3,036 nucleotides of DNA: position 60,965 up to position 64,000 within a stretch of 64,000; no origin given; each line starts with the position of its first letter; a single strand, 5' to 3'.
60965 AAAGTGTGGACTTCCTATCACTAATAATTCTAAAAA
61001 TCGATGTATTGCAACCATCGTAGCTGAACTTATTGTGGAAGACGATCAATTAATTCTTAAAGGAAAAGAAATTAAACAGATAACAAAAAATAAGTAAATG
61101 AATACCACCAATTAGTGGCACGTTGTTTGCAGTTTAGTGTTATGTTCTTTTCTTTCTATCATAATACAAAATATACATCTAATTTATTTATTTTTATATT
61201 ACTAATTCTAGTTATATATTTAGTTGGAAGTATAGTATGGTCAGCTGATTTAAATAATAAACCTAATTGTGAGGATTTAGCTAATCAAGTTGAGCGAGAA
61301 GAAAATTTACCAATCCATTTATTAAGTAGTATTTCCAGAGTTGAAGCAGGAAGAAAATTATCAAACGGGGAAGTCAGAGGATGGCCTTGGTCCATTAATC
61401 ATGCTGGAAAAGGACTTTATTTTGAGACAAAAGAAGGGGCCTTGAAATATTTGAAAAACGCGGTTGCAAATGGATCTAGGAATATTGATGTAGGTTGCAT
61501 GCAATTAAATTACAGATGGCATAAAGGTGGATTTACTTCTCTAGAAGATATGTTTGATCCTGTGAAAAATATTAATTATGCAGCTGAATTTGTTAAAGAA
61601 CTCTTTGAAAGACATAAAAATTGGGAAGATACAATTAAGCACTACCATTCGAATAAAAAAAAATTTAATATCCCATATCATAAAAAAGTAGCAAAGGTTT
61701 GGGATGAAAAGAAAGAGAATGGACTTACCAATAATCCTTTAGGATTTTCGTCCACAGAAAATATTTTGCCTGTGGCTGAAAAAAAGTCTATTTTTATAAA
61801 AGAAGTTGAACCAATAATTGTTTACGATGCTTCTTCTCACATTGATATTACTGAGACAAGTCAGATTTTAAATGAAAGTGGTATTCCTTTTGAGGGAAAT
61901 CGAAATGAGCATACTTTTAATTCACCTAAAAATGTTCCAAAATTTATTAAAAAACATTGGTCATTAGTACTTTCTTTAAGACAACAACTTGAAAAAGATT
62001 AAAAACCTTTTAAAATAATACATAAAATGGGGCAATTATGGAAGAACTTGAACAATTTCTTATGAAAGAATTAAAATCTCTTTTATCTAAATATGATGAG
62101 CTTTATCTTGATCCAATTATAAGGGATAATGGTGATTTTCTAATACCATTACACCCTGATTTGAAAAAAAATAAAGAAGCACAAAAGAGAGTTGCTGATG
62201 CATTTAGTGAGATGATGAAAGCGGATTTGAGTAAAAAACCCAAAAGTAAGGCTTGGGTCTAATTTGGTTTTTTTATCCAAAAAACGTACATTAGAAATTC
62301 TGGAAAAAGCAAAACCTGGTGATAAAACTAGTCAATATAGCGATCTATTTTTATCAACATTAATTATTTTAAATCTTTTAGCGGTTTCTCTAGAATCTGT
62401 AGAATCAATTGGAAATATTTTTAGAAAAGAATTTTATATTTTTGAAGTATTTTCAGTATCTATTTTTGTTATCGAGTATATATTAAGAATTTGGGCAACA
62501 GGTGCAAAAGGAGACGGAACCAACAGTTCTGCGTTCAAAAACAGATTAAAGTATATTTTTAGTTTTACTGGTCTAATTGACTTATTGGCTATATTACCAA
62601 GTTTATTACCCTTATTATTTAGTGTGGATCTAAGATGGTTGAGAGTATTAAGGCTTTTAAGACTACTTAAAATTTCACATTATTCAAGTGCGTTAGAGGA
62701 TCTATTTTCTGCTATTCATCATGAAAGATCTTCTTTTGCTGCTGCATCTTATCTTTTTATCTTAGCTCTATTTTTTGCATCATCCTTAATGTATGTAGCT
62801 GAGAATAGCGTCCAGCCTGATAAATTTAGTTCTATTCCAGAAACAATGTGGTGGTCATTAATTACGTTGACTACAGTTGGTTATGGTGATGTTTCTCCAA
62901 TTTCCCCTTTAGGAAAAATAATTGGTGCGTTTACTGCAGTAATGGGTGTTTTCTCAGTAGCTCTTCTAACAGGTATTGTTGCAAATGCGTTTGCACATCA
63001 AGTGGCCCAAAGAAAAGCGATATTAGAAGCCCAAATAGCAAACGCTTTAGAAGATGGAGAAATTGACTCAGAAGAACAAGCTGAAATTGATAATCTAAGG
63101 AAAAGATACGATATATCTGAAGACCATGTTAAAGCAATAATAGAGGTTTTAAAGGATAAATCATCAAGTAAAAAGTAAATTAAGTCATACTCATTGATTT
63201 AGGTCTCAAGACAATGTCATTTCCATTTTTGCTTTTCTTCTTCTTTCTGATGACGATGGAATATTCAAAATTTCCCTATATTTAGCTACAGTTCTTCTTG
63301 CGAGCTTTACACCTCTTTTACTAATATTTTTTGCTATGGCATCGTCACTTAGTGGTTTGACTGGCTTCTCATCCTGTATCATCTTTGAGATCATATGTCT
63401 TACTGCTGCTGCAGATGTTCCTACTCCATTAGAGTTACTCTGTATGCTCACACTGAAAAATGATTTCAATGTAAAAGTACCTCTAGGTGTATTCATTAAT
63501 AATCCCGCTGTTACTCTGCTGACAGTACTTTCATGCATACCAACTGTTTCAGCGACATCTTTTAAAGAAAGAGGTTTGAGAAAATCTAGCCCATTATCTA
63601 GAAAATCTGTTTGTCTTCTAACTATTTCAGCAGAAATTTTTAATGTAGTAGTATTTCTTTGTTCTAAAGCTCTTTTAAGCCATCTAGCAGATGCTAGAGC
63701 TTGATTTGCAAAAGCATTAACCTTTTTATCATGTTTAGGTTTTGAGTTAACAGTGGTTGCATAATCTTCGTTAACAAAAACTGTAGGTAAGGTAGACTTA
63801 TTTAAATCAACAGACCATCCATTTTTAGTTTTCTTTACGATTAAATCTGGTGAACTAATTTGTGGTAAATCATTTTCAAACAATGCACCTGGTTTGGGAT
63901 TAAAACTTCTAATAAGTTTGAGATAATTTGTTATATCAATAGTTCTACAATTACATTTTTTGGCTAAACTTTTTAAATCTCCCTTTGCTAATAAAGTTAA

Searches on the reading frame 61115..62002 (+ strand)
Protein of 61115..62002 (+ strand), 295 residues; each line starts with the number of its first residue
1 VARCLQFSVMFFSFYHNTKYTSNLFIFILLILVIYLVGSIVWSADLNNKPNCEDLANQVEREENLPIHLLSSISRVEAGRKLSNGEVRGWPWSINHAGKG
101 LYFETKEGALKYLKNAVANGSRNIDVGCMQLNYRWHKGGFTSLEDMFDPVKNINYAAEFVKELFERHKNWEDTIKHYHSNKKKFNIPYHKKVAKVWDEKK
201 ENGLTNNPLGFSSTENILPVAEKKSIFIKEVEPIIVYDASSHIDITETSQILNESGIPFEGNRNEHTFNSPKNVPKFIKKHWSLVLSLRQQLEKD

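Call 37: search_protein_families(library=pfam, proteins=[window:61115-62002:+], max_evalue=0.00001)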
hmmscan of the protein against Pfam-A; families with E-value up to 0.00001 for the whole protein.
window:61115-62002:+ (295 aa): 0 families

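Call 84: search_protein_families(library=pfam, proteins=[window:61115-62002:+], max_evalue=1)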
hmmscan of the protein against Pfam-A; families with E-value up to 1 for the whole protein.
window:61115-62002:+ (295 aa): 4 families
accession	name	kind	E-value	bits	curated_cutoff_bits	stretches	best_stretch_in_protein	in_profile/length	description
PF01464.25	SLT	-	2.9e-05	24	21.3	1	116-179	31-96/117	Transglycosylase SLT domain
PF00178.28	Ets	-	0.0048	17.6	26.9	1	158-202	4-47/81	Ets-domain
PF05814.16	Ac76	-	0.038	14.4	22.5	1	9-58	10-58/83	Orf76 (Ac76)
PF18896.5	SLT_3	-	0.049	14.5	27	1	115-158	33-76/89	Lysozyme like domain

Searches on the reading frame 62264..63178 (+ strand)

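Call 37: search_protein_families(library=pfam, proteins=[window:62264-63178:+], max_evalue=0.00001)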
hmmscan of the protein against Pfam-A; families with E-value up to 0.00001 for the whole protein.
window:62264-63178:+ (304 aa): 2 families
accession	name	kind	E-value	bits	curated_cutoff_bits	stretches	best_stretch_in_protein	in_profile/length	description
PF00520.37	Ion_trans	-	2.5e-32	112.4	25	1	24-250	2-240/241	Ion transport protein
PF07885.22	Ion_trans_2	-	9.6e-15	54.7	22.5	1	166-243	3-77/79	Ion channel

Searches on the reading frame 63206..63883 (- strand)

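Call 37: search_protein_families(library=pfam, proteins=[window:63206-63883:-], max_evalue=0.00001)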
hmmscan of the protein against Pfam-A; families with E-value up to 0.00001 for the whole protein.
window:63206-63883:- (225 aa): 1 family
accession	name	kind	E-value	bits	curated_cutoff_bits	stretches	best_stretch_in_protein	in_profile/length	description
PF04552.19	Sigma54_DBD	-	2.1e-62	210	22.8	1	58-216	3-160/160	Sigma-54, DNA binding domain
